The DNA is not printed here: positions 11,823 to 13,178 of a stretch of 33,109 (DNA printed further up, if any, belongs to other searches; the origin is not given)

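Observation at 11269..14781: Two ParB/Srx-fold proteins flanking a beta-clamp-like::FtsK-gamma fusion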

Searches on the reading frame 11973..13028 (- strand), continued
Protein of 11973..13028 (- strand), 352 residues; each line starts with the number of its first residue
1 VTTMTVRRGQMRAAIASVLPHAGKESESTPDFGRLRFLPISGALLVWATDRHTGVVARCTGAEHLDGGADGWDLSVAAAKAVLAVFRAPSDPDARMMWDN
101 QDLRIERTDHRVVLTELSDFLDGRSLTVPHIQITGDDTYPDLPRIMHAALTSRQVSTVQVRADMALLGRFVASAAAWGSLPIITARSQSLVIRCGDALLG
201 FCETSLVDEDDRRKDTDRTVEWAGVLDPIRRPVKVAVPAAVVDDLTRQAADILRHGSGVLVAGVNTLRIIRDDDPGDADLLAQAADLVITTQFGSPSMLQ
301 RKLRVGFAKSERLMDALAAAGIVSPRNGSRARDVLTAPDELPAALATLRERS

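Call 17: search_solved_structures(query=A1, max_evalue=10)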
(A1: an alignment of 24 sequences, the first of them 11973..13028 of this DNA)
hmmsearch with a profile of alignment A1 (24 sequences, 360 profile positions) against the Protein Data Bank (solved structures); distinct sequences matched with E-value up to 10: 49.
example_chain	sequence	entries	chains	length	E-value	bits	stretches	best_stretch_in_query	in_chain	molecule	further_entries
2ve8_A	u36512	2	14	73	2.8e-11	46.7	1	282-344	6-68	DNA TRANSLOCASE FTSK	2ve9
2j5o_A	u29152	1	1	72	2.9e-11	46.6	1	282-344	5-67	DNA TRANSLOCASE FTSK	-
2iut_A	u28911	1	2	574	2.9e-10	43.3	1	280-345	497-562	DNA TRANSLOCASE FTSK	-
2j5p_A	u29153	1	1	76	6e-09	39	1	282-345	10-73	DNA TRANSLOCASE FTSK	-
5dcf_A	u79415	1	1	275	3.1e-08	36.7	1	279-345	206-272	Tyrosine recombinase XerD,DNA translocase FtsK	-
2ius_A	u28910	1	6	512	8.4e-08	35.2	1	280-345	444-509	DNA TRANSLOCASE FTSK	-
1vpk_A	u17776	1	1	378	5.8e-07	32.5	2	10-211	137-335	DNA polymerase III, beta subunit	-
8dj6_A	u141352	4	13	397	0.0027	20.4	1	15-79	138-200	Beta sliding clamp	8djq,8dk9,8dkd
5ah2_A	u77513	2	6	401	0.0039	19.9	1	19-73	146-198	DNA POLYMERASE III SUBUNIT BETA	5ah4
6man_A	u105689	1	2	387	0.011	18.4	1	9-111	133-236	Beta sliding clamp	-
6d47_A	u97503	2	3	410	0.026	17.2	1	19-63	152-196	Beta sliding clamp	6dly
3rb9_A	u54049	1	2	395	0.035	16.8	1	19-64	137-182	DNA polymerase III subunit beta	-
6fvo_A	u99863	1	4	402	0.035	16.8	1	19-64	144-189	Beta sliding clamp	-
4tr7_A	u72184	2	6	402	0.035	16.7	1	19-64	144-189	DNA polymerase III subunit beta | Beta sliding clamp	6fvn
4k74_A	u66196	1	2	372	0.036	16.7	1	6-75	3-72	DNA polymerase III subunit beta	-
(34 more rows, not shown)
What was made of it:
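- On FtsK gamma domain (PF09397): 2ve8 at E 3e-11 (call 17).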

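Call 29: find_encoding_contigs(protein=P0012, flank=8000, max_places=2)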
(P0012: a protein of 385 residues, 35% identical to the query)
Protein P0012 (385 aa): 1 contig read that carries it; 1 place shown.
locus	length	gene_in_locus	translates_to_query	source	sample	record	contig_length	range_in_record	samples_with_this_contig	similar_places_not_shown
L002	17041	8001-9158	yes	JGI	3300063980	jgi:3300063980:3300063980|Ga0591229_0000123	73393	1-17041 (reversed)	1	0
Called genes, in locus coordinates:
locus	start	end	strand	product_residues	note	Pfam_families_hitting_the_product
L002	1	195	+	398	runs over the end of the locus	-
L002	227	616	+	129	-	-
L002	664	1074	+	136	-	PF14216:DUF4326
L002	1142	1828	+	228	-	PF01391:Collagen (weak)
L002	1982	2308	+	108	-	PF02467:Whib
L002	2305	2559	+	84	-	-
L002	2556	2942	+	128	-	-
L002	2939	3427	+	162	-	-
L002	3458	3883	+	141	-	-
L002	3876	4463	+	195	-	PF17720:RLIG1 (faint)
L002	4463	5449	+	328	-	PF07505:DUF5131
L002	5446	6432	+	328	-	PF01507:PAPS_reduct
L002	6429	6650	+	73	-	-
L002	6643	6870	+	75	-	-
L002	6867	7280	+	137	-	-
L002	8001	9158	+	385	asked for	PF09397:FtsK_gamma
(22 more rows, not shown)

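Call 30: find_encoding_contigs(protein=P0020, flank=8000, max_places=2)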
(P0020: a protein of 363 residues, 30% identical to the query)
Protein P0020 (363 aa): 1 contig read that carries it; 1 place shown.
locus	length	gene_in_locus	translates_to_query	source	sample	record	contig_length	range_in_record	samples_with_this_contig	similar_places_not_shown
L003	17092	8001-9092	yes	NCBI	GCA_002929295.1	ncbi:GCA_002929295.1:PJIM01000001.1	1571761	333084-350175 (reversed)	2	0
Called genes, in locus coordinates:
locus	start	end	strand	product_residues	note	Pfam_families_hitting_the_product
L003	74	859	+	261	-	-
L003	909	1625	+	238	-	PF02498:Bro-N, PF03374:ANT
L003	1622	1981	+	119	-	-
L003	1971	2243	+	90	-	-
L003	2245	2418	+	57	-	-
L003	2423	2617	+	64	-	-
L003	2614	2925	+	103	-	-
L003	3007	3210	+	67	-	-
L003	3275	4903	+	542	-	PF00145:DNA_methylase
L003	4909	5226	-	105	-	-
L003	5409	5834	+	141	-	-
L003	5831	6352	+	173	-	PF14359:DUF4406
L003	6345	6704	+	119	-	-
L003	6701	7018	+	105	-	-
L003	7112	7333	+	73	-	-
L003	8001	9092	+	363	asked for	PF09397:FtsK_gamma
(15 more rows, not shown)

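Call 31: predict_structure(alignment_id=A2)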
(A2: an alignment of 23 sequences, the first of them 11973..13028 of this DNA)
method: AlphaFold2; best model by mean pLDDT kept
length: 352 residues; sequences in the alignment: 23
mean_pLDDT: 88.4   pTM: 0.64
mean pLDDT of the five models: 88.4, 88.0, 87.1, 87.0, 83.5
residues with pLDDT >= 90: 248; 70-90: 65; 50-70: 23; < 50: 16
segments of 3 or more residues with pLDDT < 50: 258-273
pLDDT, mean of each block of 10 residues (from residue 1): 95 98 88 94 96 96 82 97 97 96 96 94 94 91 92 82 95 96 92 96 93 91 90 69 67 55 43 65 96 96 93 95 92 95 92 75
secondary structure, 60 per line:
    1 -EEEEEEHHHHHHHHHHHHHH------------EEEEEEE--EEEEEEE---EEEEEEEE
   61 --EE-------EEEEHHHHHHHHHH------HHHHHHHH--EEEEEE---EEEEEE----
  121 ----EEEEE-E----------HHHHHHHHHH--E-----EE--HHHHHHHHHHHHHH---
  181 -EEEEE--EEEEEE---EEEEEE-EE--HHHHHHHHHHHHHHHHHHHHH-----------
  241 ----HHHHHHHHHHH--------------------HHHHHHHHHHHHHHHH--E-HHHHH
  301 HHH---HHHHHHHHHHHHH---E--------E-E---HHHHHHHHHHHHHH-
elements in order: E2-7 H8-21 E34-40 E43-49 E53-60 E72-75 H76-85 H92-99 E102-107 E111-116 E125-129 H142-151 H164-177 E182-186 E189-194 E198-203 H209-229 H245-255 H276-291 H296-303 H307-319 H338-351
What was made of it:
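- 12639..13028 (-): Fusion protein aa 1-130: a complete DnaN-type clamp domain (two beta-alpha-beta-beta-beta units). It carries the PHAG and ATDR(H/Y)T motifs. AF2 secondary structure (call 31).
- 12333..12638 (-): Fusion protein aa 131-232: a reduced second clamp domain (YPD motif, two helices, three strands) followed by a long helix (aa 209-229). AF2 (call 31).
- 12204..12332 (-): Fusion protein aa 233-275: linker with a short conserved helix (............) and a disordered stretch. pLDDT below 50 at aa 258-273 (call 31).
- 11970..12203 (-): Fusion protein aa 276-352 plus stop codon: FtsK gamma winged helix. 2ve8 at E 3e-11 (call 17). pLDDT above 90 (call 31).
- On FtsK gamma domain (PF09397): AF2 helices 276-291, 296-303 and 307-319 plus a wing, with pLDDT above 90 (call 31).
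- On Beta sliding clamp DnaN: Secondary structure from call 31.
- Checked: The AF2 model has pLDDT 88.4 (call 31).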

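Call 33: fold_search(model_id=the predicted structure, library=pdb)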
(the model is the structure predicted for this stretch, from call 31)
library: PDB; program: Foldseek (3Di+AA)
matches with E <= 10: 1650; with E <= 0.001: 225
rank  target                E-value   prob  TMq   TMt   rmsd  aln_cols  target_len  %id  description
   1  2xur_A                7.1e-08  1.00  0.36  0.34   9.1       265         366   13  The G157C mutation in the Escherichia coli sliding clamp specifically affects initiation of replication (released 2011-02-16)
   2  1vpk                  9.8e-08  1.00  0.40  0.38   9.3       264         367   11  Crystal structure of DNA polymerase III, beta subunit (TM0262) from Thermotoga maritima at 2.00 A resolution (released 2004-11-23)
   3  2awa_A                1.4e-07  1.00  0.39  0.37  10.6       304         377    9  Crystal structure of DNA polymerase III, beta chain (EC 2.7.7.7) (np_344555.1) from STREPTOCOCCUS PNEUMONIAE TIGR4 at  (released 2005-09-20)
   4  2avt_A                1.6e-07  1.00  0.38  0.36   9.0       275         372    9  Crystal structure of the beta subunit from DNA polymerase of Streptococcus pyogenes (released 2006-01-24)
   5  4mjq_B                1.8e-07  1.00  0.34  0.33   9.6       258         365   14  E. coli sliding clamp in complex with Bromfenac (released 2013-09-18)
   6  2awa_D                2.0e-07  1.00  0.39  0.37  10.4       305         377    8  Crystal structure of DNA polymerase III, beta chain (EC 2.7.7.7) (np_344555.1) from STREPTOCOCCUS PNEUMONIAE TIGR4 at  (released 2005-09-20)
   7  1jql_A                2.2e-07  1.00  0.36  0.35   9.2       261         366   12  Mechanism of Processivity Clamp Opening by the Delta Subunit Wrench of the Clamp Loader Complex of E. coli DNA Polymer (released 2001-09-26)
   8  4ovh_A                2.4e-07  1.00  0.38  0.37   8.6       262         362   14  E. coli sliding clamp in complex with (R)-6-bromo-9-(2-(carboxymethylamino)-2-oxoethyl)-2,3,4,9-tetrahydro-1H-carbazol (released 2014-03-05)
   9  6izo_B                2.9e-07  1.00  0.37  0.36   9.7       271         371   10  Crystal structure of DNA polymerase sliding clamp from Caulobacter crescentus (released 2019-11-27)
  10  2nti_H                2.9e-07  1.00  0.36  0.49   9.1       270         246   11  Crystal structure of PCNA123 heterotrimer. (released 2007-12-18)
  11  8val_F                3.3e-07  1.00  0.36  0.34   9.2       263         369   13  Structure of the E. coli clamp loader bound to the beta clamp in a Open-DNAp/t conformation (released 2024-03-27)
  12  2nti_E                3.3e-07  1.00  0.36  0.49   9.1       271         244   12  Crystal structure of PCNA123 heterotrimer. (released 2007-12-18)
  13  6amq_C                3.3e-07  1.00  0.33  0.32   9.9       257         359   13  Crystal structure of the DNA polymerase III subunit beta from Enterobacter cloacae (released 2017-11-01)
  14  7azf_A                3.6e-07  1.00  0.35  0.34   9.4       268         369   13  DNA polymerase sliding clamp from Escherichia coli with peptide 8 bound (released 2021-12-01)
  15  2awa_B                3.8e-07  1.00  0.39  0.36   9.2       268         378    9  Crystal structure of DNA polymerase III, beta chain (EC 2.7.7.7) (np_344555.1) from STREPTOCOCCUS PNEUMONIAE TIGR4 at  (released 2005-09-20)
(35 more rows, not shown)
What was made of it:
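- On Beta sliding clamp DnaN: All top 50 Foldseek PDB hits are beta clamps or PCNA with probability 1.0 (call 33).
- On RusA Holliday-junction resolvase (RefSeq and PHROG label of homologs): The fold is a clamp fold (call 33).
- Checked: All of the top 50 Foldseek PDB matches are beta clamps or PCNA, with probability 1.0 and E about 1e-7 (call 33).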

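Call 38: find_related_loci(query=A3, collection=viral_contigs, flank=6000)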
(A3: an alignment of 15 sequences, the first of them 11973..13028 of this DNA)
Query A3 (352 aa) in viral_contigs; peptide patterns used: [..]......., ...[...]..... (x = any residue, [..] = any of these).
168 stretches matched a pattern; 90 encode a relative of the query (tblastn E <= 1e-3); the best 80 are kept; 80 distinct loci.
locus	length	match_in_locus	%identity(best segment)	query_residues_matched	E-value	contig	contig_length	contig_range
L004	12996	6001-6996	39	1-335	8e-51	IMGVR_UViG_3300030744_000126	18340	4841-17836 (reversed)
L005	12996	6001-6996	37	1-335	5e-43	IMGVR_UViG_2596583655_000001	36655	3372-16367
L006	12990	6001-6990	35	1-349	5e-42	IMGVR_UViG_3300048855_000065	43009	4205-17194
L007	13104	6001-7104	32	1-352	5e-37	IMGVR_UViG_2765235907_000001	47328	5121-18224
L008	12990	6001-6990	33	2-351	4e-36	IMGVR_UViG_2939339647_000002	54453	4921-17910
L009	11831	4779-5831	32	4-348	4e-35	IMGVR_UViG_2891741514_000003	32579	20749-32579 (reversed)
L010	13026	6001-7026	34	4-348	4e-34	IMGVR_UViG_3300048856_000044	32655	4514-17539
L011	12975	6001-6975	32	1-338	2e-33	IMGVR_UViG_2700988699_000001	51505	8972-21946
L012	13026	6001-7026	34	4-348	5e-33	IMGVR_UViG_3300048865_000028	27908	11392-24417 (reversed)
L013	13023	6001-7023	31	11-349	2e-32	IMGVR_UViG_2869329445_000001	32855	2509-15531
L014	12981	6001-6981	31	1-337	3e-32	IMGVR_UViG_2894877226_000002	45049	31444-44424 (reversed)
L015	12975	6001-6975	31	1-335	2e-31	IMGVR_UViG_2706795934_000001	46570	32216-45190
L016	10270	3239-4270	32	11-348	8e-31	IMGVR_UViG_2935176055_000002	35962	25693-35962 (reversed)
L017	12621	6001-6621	37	103-329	3e-29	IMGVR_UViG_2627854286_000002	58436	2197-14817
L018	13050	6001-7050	30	11-348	8e-28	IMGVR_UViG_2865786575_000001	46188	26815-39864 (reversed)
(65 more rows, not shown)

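Call 47: find_encoding_contigs(protein=P0010, flank=7000, max_places=2)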
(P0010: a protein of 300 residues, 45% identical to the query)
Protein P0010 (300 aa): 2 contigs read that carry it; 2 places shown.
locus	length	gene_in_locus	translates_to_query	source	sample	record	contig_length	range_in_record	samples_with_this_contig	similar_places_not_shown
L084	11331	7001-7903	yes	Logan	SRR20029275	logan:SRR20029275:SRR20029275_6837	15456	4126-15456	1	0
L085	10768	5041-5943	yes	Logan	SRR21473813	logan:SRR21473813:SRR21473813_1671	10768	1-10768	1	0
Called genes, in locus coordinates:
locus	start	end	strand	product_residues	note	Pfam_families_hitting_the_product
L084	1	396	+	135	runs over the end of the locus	-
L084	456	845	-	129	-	-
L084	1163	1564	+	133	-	-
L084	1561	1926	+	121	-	-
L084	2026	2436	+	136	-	-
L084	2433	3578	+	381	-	-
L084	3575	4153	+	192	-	-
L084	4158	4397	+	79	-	-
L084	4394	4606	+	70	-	-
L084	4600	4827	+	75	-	-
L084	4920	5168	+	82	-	-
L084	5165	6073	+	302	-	PF02195:ParB_N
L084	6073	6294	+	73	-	-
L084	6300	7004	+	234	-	PF02195:ParB_N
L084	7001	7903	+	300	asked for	-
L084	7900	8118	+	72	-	-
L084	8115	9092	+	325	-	PF01555:N6_N4_Mtase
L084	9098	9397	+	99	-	-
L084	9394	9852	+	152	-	-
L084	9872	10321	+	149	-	PF13392:HNH_3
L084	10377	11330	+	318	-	?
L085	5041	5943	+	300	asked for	-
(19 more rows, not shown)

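Call 48: find_encoding_contigs(protein=P0006, flank=7000, max_places=2)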
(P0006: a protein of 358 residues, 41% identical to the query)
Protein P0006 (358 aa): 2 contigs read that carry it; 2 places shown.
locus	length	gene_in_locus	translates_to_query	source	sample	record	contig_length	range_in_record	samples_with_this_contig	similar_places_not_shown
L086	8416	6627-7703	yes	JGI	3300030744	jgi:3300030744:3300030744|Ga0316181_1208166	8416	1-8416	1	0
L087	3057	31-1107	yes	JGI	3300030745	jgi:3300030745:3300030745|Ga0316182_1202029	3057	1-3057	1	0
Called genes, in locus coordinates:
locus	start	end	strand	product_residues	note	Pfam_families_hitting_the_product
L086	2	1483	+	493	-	?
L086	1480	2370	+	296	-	-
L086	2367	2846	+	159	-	-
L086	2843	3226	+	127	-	PF14216:DUF4326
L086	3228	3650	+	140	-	-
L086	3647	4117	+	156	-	-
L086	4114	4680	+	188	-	-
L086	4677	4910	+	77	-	-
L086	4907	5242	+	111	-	-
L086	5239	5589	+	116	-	-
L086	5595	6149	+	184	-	-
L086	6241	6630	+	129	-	-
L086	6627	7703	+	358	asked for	PF09397:FtsK_gamma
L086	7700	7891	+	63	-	-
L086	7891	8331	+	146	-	-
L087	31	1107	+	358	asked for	PF09397:FtsK_gamma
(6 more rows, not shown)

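Call 49: find_encoding_contigs(protein=P0008, flank=7000, max_places=2)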
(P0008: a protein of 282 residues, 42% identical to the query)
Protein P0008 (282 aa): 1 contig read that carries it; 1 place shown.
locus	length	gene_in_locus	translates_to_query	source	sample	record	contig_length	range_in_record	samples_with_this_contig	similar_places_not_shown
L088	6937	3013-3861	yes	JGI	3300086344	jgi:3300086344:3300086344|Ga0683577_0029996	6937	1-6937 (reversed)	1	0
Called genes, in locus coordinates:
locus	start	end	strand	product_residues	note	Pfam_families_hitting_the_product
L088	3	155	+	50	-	?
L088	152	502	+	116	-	-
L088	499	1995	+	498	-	PF02195:ParB_N, PF17762:HTH_ParB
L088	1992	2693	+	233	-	-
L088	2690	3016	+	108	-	-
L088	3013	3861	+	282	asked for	-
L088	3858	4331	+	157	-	-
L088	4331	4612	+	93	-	-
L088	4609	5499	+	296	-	-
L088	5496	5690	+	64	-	-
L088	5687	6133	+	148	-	-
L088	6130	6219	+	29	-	-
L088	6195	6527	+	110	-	-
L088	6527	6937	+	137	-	?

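Call 54: search_protein_families(library=ncbifam, proteins=[window:11973-13028:-], max_evalue=0.01)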
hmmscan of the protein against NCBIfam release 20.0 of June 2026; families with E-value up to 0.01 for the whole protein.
window:11973-13028:- (352 aa): 1 family
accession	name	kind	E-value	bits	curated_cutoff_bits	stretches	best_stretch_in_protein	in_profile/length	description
NF007615.0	PRK10263.1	equivalog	0.00022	19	1566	1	280-338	1294-1352/1355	DNA translocase FtsK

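Call 55: search_protein_families(library=padloc, proteins=[window:11973-13028:-], max_evalue=0.01)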
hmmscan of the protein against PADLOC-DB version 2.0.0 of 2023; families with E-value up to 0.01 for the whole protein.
window:11973-13028:- (352 aa): 0 families

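Call 61: get_annotated_region(hit=H8, flank=6000)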
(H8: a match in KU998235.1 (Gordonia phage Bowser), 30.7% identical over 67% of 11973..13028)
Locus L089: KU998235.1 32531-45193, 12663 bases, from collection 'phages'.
description: Gordonia phage Bowser, complete genome.
organism: Gordonia phage Bowser (NCBI taxid 1838063)
taxonomy: Viruses; Duplodnaviria; Heunggongvirae; Uroviricota; Caudoviricetes; Bowservirus; Bowservirus bowser
host: Gordonia terrae 3612; source: soil; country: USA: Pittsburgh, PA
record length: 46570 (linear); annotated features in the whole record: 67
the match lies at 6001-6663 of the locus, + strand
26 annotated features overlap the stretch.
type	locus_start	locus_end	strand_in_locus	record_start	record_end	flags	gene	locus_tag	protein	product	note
CDS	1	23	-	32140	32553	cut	40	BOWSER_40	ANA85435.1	immunity repressor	-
CDS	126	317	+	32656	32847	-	41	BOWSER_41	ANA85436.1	DNA binding protein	-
CDS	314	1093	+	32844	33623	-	42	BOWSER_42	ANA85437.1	hypothetical protein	-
CDS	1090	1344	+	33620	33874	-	43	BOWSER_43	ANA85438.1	hypothetical protein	-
CDS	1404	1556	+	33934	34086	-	44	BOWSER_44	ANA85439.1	hypothetical protein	-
CDS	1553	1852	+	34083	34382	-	45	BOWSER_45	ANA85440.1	hypothetical protein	-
CDS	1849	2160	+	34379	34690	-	46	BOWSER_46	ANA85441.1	hypothetical protein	-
CDS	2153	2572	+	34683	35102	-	47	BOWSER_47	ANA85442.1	hypothetical protein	-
CDS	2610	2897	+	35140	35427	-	48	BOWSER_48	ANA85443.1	hypothetical protein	-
CDS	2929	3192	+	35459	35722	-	49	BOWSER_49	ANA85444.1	hypothetical protein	-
CDS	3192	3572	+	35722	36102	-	50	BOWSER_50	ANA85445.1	hypothetical protein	-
CDS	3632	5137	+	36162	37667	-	51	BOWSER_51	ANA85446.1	ParB-like nuclease domain protein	-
CDS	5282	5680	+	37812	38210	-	52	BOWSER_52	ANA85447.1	hypothetical protein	-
CDS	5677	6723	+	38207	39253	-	53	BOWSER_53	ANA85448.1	FtsK-like DNA translocase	-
CDS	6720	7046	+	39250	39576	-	54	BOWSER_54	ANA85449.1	hypothetical protein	-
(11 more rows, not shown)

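Call 62: get_annotated_region(hit=H9, flank=6000)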
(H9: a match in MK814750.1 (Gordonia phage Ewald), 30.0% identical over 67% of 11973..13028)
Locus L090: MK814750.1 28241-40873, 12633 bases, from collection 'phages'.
description: Gordonia phage Ewald, complete genome.
organism: Gordonia phage Ewald (NCBI taxid 2572525)
taxonomy: Viruses; Duplodnaviria; Heunggongvirae; Uroviricota; Caudoviricetes; Nyceiraevirus
host: Gordonia terrae CAG3; source: soil; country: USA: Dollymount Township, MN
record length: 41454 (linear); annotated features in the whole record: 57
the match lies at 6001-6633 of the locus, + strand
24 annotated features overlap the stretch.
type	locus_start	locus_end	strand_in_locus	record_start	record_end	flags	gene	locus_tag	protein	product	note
CDS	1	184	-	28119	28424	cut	32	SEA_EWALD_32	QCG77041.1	hypothetical protein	-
CDS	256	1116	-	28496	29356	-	33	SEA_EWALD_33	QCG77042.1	tyrosine integrase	integrase, (Y-int)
CDS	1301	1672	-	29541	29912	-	34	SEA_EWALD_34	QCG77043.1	immunity repressor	-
CDS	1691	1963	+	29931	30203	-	35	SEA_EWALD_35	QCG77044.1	helix-turn-helix DNA-binding domain protein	helix-turn-helix DNA binding domain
CDS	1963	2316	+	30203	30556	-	36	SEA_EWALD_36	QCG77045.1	hypothetical protein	-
CDS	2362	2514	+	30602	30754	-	37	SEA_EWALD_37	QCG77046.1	hypothetical protein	-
CDS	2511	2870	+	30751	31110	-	38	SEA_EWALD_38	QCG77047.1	hypothetical protein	-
CDS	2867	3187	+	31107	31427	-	39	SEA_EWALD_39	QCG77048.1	hypothetical protein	-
CDS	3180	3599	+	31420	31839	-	40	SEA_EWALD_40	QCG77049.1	hypothetical protein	-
CDS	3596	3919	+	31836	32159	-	41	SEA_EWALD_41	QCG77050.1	hypothetical protein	-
CDS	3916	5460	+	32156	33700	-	42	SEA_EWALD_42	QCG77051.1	ParB-like nuclease domain protein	helix-turn-helix DNA binding domain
CDS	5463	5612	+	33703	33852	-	43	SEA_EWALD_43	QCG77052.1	hypothetical protein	-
CDS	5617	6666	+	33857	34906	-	44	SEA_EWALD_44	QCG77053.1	DNA polymerase III sliding clamp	FtsK-like DNA translocase; DNA polymerase III sliding clamp (Beta)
CDS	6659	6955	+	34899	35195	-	45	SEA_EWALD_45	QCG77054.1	hypothetical protein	-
CDS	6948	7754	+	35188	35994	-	46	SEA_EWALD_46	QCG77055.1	lysin B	-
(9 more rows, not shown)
